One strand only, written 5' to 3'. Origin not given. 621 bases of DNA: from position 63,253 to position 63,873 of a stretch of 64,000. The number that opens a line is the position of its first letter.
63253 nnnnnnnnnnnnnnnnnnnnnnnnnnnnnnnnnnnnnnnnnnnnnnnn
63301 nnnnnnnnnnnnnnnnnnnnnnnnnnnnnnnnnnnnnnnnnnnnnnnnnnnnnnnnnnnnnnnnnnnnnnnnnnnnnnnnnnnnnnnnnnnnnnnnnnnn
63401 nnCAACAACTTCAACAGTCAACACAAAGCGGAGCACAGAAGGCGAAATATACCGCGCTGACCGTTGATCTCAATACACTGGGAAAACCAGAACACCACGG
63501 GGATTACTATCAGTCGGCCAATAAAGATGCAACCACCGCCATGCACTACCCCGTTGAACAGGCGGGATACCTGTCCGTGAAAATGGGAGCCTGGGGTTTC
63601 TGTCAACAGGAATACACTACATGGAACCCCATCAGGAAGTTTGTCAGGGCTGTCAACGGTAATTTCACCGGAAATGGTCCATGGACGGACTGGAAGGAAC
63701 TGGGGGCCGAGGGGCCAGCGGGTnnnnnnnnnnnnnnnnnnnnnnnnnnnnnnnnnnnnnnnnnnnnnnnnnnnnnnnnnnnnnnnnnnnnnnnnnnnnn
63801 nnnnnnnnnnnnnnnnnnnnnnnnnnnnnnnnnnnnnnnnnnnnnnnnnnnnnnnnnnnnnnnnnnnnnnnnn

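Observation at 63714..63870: Collagen-like Gly-X-Y repeat tract in the tail fibre gene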

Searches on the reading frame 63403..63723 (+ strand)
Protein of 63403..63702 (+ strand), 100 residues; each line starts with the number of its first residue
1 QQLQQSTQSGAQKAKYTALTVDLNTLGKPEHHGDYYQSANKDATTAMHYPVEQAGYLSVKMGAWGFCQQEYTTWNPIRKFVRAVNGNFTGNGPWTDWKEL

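Call 60: find_homologous_proteins(query=window:63427-63702:+, max_evalue=0.001)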
Query seq(92 aa): no candidate shares three 5-residue words with the query. No homologue found.

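Call 61: search_dna_similar(query=window:63403-63702:+, collection=phages, mode=protein, max_rows=40, max_evalue=0.001, rows=spread)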
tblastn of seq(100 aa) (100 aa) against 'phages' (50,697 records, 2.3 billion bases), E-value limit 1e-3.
Records with a match: 109; places in all: 111; records where one place covers at least 80% of the query: 56.
Best place of each record, by identity: <60% 109.
By first word of the organism name: Escherichia 38; Enterobacter 16; Aeromonas 13; Campylobacter 7; Vibrio 6; Salmonella 6; Cronobacter 4; Arthrobacter 3; Proteus 3; Enterobacteria 2; and 8 more.
By host as written in the record: Escherichia coli 17; - 7; Campylobacter jejuni 7; Aeromonas salmonicida 5; Enterobacter cloacae 5; Escherichia coli K-12 4; Escherichia coli K-12 MG1655 4; Enterobacter cloacae ATCC 13047 4; and 39 more.
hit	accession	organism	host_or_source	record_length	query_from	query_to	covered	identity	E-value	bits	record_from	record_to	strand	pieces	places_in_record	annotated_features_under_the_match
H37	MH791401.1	Aeromonas phage AsFcp_2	Aeromonas salmonicida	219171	17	100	84%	48.8%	1e-9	59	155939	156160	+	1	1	hypothetical protein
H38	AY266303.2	Aeromonas phage Aeh1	Aeromonas hydrophila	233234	17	100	84%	45.2%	7e-9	57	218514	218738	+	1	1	hypothetical protein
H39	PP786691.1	Escherichia phage phiEco273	Escherichia coli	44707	20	100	81%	42.9%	3e-7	52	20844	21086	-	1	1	tail fiber domain containing protein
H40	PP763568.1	Aeromonas phage phiA050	Aeromonas hydrophila A050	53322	18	99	82%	41.2%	1e-5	47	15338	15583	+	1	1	none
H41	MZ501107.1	Escherichia phage TheodorHerzl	Escherichia coli K-12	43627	20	100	81%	41.7%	6e-11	62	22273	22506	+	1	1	lateral tail fiber protein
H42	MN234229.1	Arthrobacter phage StarLord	Arthrobacter globiformis NRRL B-2979 SEA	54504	22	100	79%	42.5%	4e-4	43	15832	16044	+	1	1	20: hypothetical protein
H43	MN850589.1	Escherichia phage welsh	Escherichia coli K-12 MG1655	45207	20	100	81%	40.5%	2e-6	50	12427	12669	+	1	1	hypothetical protein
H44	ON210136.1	Escherichia phage EC115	Escherichia coli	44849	21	100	80%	41.0%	2e-9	58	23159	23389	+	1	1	hypothetical protein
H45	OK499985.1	Escherichia phage vB_EcoD_Over9000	Escherichia coli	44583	22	100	79%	41.5%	2e-10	61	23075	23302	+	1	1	putative tail fibers protein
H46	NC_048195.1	Escherichia phage vB_EcoM_WFC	Escherichia coli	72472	21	100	80%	40.2%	2e-5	47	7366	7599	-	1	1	tail fiber protein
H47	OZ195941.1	Vibrio phage D81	Seawater and oysters mix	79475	20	100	81%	39.5%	9e-8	54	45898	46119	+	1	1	tail protein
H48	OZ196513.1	Vibrio phage D93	Seawater and oysters mix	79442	20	100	81%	39.5%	1e-7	53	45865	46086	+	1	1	tail protein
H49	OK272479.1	Escherichia phage JLBYU41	Escherichia coli K-12 MG1655 del ...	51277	15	100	86%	37.1%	4e-6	49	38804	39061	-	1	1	putative tail fiber protein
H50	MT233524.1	Salmonella phage vB_Sen_I1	Salmonella enterica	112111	15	100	86%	36.7%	1e-4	45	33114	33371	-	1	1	long tail fiber protein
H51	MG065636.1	Campylobacter phage A16a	Campylobacter jejuni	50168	13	100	88%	35.2%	1e-6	50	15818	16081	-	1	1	record has no annotation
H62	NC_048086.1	Proteus phage Stubb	Proteus mirabilis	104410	20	100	81%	35.7%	5e-6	49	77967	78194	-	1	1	tail fiber protein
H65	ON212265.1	Enterobacter phage fGh-Ecl01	Enterobacter cloacae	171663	21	100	80%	35.0%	6e-7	51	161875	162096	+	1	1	long tail fiber distal subunit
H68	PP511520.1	Dulem virus 41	Varecia variegata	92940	37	100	64%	42.2%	2e-5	47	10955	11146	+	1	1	pyocin knob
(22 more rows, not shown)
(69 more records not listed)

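Call 93: get_annotated_region(hit=H37, flank=60)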
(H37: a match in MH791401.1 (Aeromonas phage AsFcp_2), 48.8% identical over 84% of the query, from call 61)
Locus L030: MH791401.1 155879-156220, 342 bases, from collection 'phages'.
description: UNVERIFIED: Aeromonas phage AsFcp_2, complete genome.
organism: Aeromonas phage AsFcp_2 (NCBI taxid 2419736)
taxonomy: Viruses; Duplodnaviria; Heunggongvirae; Uroviricota; Caudoviricetes; Straboviridae; Angelvirus
host: Aeromonas salmonicida; source: sewage water; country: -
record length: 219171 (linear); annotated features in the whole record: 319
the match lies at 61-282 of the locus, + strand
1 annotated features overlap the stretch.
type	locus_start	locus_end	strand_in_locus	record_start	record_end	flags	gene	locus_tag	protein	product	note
CDS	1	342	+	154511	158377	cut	-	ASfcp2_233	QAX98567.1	hypothetical protein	hypothetical protein Aeh1p335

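Call 94: get_annotated_region(hit=H41, flank=60)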
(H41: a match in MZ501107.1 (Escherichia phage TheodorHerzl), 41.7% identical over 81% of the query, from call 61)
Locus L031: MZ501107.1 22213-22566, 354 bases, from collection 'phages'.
description: Escherichia phage TheodorHerzl, complete genome.
organism: Escherichia phage TheodorHerzl (NCBI taxid 2851978)
taxonomy: Viruses; Duplodnaviria; Heunggongvirae; Uroviricota; Caudoviricetes; Dhillonvirus
host: Escherichia coli K-12; source: sewage plant inflow; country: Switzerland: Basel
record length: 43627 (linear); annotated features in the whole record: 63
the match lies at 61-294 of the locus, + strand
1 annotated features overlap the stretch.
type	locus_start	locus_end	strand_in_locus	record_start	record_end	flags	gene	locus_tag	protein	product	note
CDS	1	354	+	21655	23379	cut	-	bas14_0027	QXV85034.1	lateral tail fiber protein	-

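Call 95: get_annotated_region(hit=H47, flank=60)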
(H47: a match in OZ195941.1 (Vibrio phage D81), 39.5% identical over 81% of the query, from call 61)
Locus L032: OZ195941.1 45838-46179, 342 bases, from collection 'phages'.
description: Vibrio phage D81 genome assembly, chromosome: VPD81_1.
organism: Vibrio phage D81 (NCBI taxid 3105325)
taxonomy: Viruses
host: -; source: Seawater and oysters mix; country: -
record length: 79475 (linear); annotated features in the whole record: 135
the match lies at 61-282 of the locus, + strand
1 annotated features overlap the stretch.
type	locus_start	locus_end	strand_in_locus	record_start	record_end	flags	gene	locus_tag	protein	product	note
CDS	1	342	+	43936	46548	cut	-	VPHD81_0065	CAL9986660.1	tail protein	-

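Call 96: get_annotated_region(hit=H51, flank=60)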
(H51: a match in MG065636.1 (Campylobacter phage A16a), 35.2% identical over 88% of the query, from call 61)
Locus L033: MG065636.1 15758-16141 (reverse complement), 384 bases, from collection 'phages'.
description: UNVERIFIED: Campylobacter phage A16a, complete genome.
organism: Campylobacter phage A16a (NCBI taxid 2047915)
taxonomy: Viruses; Duplodnaviria; Heunggongvirae; Uroviricota; Caudoviricetes; Drexlerviridae; Tempevirinae; Hanrivervirus
host: Campylobacter jejuni; source: chicken; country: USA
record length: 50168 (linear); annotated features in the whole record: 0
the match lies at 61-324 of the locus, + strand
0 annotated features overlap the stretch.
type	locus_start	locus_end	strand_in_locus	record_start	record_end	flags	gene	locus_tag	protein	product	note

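Call 97: get_annotated_region(hit=H62, flank=60)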
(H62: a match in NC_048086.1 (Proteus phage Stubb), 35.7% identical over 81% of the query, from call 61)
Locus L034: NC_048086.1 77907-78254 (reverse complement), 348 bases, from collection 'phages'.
description: Proteus phage Stubb, complete genome.
organism: Proteus phage Stubb (NCBI taxid 2315597)
taxonomy: Viruses; Duplodnaviria; Heunggongvirae; Uroviricota; Caudoviricetes; Demerecviridae; Novosibvirus; Novosibvirus stubb
host: Proteus mirabilis; source: wastewater; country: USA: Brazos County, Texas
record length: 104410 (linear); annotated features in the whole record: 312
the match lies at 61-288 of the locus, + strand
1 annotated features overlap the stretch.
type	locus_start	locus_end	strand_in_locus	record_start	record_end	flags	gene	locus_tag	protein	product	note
CDS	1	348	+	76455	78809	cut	-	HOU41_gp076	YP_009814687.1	tail fiber protein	blastp results against canonical phages showed similiar homology to T1 side tail fiber as well as other canonical phage ...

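Call 98: get_annotated_region(hit=H65, flank=60)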
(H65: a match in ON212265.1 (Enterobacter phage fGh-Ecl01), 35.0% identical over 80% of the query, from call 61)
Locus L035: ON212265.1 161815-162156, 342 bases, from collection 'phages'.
description: Enterobacter phage fGh-Ecl01, complete genome.
organism: Enterobacter phage fGh-Ecl01 (NCBI taxid 2935060)
taxonomy: Viruses; Duplodnaviria; Heunggongvirae; Uroviricota; Caudoviricetes; Straboviridae; Tevenvirinae; Karamvirus
host: Enterobacter cloacae; source: vegetable farm irrigation pond; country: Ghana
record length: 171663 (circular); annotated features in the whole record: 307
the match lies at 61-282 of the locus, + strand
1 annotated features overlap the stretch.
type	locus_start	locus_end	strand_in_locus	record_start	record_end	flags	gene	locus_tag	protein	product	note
CDS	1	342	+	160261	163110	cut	-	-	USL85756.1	long tail fiber distal subunit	gp37. Similar to tail fiber of Kosakonia phage 305: Query coverage 100%, Identity 75.10%; long tail fiber distal subunit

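Call 99: get_annotated_region(hit=H68, flank=60)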
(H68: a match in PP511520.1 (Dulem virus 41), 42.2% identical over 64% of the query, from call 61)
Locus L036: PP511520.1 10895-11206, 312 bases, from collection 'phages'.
description: Dulem virus 41 isolate Duke_24FS_1, complete genome.
organism: Dulem virus 41 (NCBI taxid 3145759)
taxonomy: Viruses; Duplodnaviria; Heunggongvirae; Uroviricota; Caudoviricetes
host: Varecia variegata; source: feces; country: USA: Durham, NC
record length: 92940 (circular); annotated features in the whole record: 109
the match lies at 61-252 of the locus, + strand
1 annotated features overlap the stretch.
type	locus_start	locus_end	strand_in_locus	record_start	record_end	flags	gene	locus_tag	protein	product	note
CDS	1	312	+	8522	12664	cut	-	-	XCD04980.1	pyocin knob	-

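Call 102: search_solved_structures(query=A2, max_evalue=1)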
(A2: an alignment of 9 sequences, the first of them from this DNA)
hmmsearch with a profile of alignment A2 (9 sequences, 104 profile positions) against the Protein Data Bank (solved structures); distinct sequences matched with E-value up to 1: 5.
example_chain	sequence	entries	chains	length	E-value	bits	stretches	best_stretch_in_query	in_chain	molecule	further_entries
6cl6_A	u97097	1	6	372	3.2e-13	52.6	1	10-90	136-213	Tail fiber protein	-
6ct8_A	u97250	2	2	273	6.3e-13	51.7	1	10-90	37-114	R2-type pyocin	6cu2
6cl5_A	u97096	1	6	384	9e-08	35.2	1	11-89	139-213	Tail fiber protein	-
25ve_A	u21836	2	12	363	0.025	17.7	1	39-84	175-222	F2-pyocin side fiber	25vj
9m8o_P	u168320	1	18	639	0.12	15.5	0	70-95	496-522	Gp18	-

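Call 107: predict_structure(alignment_id=A2)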
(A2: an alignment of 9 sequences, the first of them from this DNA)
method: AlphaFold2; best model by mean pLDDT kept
length: 95 residues; sequences in the alignment: 9
mean_pLDDT: 84.0   pTM: 0.77
mean pLDDT of the five models: 84.0, 83.9, 83.6, 80.6, 66.8
residues with pLDDT >= 90: 45; 70-90: 37; 50-70: 8; < 50: 5
segments of 3 or more residues with pLDDT < 50: 92-95
pLDDT, mean of each block of 10 residues (from residue 1): 71 88 87 93 91 88 92 75 89 47
secondary structure, 60 per line:
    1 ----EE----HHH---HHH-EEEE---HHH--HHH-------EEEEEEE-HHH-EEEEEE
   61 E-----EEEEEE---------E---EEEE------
elements in order: E21-24 E43-49 E55-61 E67-72 E86-89

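Call 109: fold_search(model_id=the predicted structure, library=pdb)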
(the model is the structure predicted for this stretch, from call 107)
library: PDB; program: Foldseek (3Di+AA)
matches with E <= 10: 120; with E <= 0.001: 1
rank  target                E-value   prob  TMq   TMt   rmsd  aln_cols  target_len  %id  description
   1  6cl6_A                8.4e-04  1.00  0.71  0.20   3.6        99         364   23  Structure of P. aeruginosa R2 pyocin fiber PA0620 comprising C-terminal residues 323-691 (released 2018-06-27)
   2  6ct8                  2.2e-03  1.00  0.71  0.29   3.7        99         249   23  Selenomethionine structure of N-truncated R2-type pyocin tail fiber at 2.6 angstrom resolution (released 2019-02-20)
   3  6cl5_A                2.4e-03  1.00  0.65  0.18   3.6       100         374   25  Structure of P. aeruginosa R1 pyocin fiber PALES_06171 comprising C-terminal residues 323-701 (released 2018-06-27)
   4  9euf_5                6.6e-02  1.00  0.61  0.15   3.7        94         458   21  Cryo-EM structure of Staphylococcus aureus bacteriophage phi812 baseplate in the pre-contraction state - complete (released 2025-04-09)
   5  7l5m_A                9.3e-01  0.35  0.46  0.49   6.2        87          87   13  Crystal Structure of the DiB-RM-split Protein (released 2021-10-27)
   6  24qi                  1.3e+00  0.44  0.52  0.11   4.5        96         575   16  Crystal structure of a tailspike depolymerase (Belisarius_gp86) from Acinetobacter phage Belisarius (released 2026-03-25)
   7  8q83_D                1.5e+00  0.60  0.39  0.12   2.4        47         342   17  Photorhabdus laumondii lectin PLL5 in complex with alpha-methyl-fucoside (released 2025-03-05)
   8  6ukk                  1.7e+00  0.16  0.43  0.30   8.7        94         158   14  Crystal Structure of a Domain-swapped Fluorogen Activating Protein DiB3 Dimer (released 2020-07-08)
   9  8q83_A                1.8e+00  0.54  0.39  0.12   2.4        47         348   17  Photorhabdus laumondii lectin PLL5 in complex with alpha-methyl-fucoside (released 2025-03-05)
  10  8q83_C                1.9e+00  0.54  0.39  0.12   2.4        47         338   17  Photorhabdus laumondii lectin PLL5 in complex with alpha-methyl-fucoside (released 2025-03-05)
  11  8q83_B                2.0e+00  0.51  0.39  0.12   2.4        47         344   17  Photorhabdus laumondii lectin PLL5 in complex with alpha-methyl-fucoside (released 2025-03-05)
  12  9yup_C                2.0e+00  0.08  0.24  0.10  11.0        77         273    9  Crystal structure of PprA S-F-S tetramer from Deinococcus radiodurans (released 2025-10-29)
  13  7o5y_B                2.0e+00  0.07  0.23  0.18   5.4        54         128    6  PilA minor pilin of Streptococcus sanguinis type IV pili (released 2022-04-20)
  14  4iab_D                2.7e+00  0.04  0.19  0.14  13.9        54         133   18  Crystal structure of a putative monosaccharide binding protein (BACUNI_03039) from Bacteroides uniformis ATCC 8492 at  (released 2013-02-27)
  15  9nxj_A                2.9e+00  0.23  0.36  0.12   3.4        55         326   13  The GH43 domain of an alpha-l-arabinofuranosidase (AtAbf43C_GH43) from Acetivibrio thermocellus DSM1313 (released 2025-08-20)
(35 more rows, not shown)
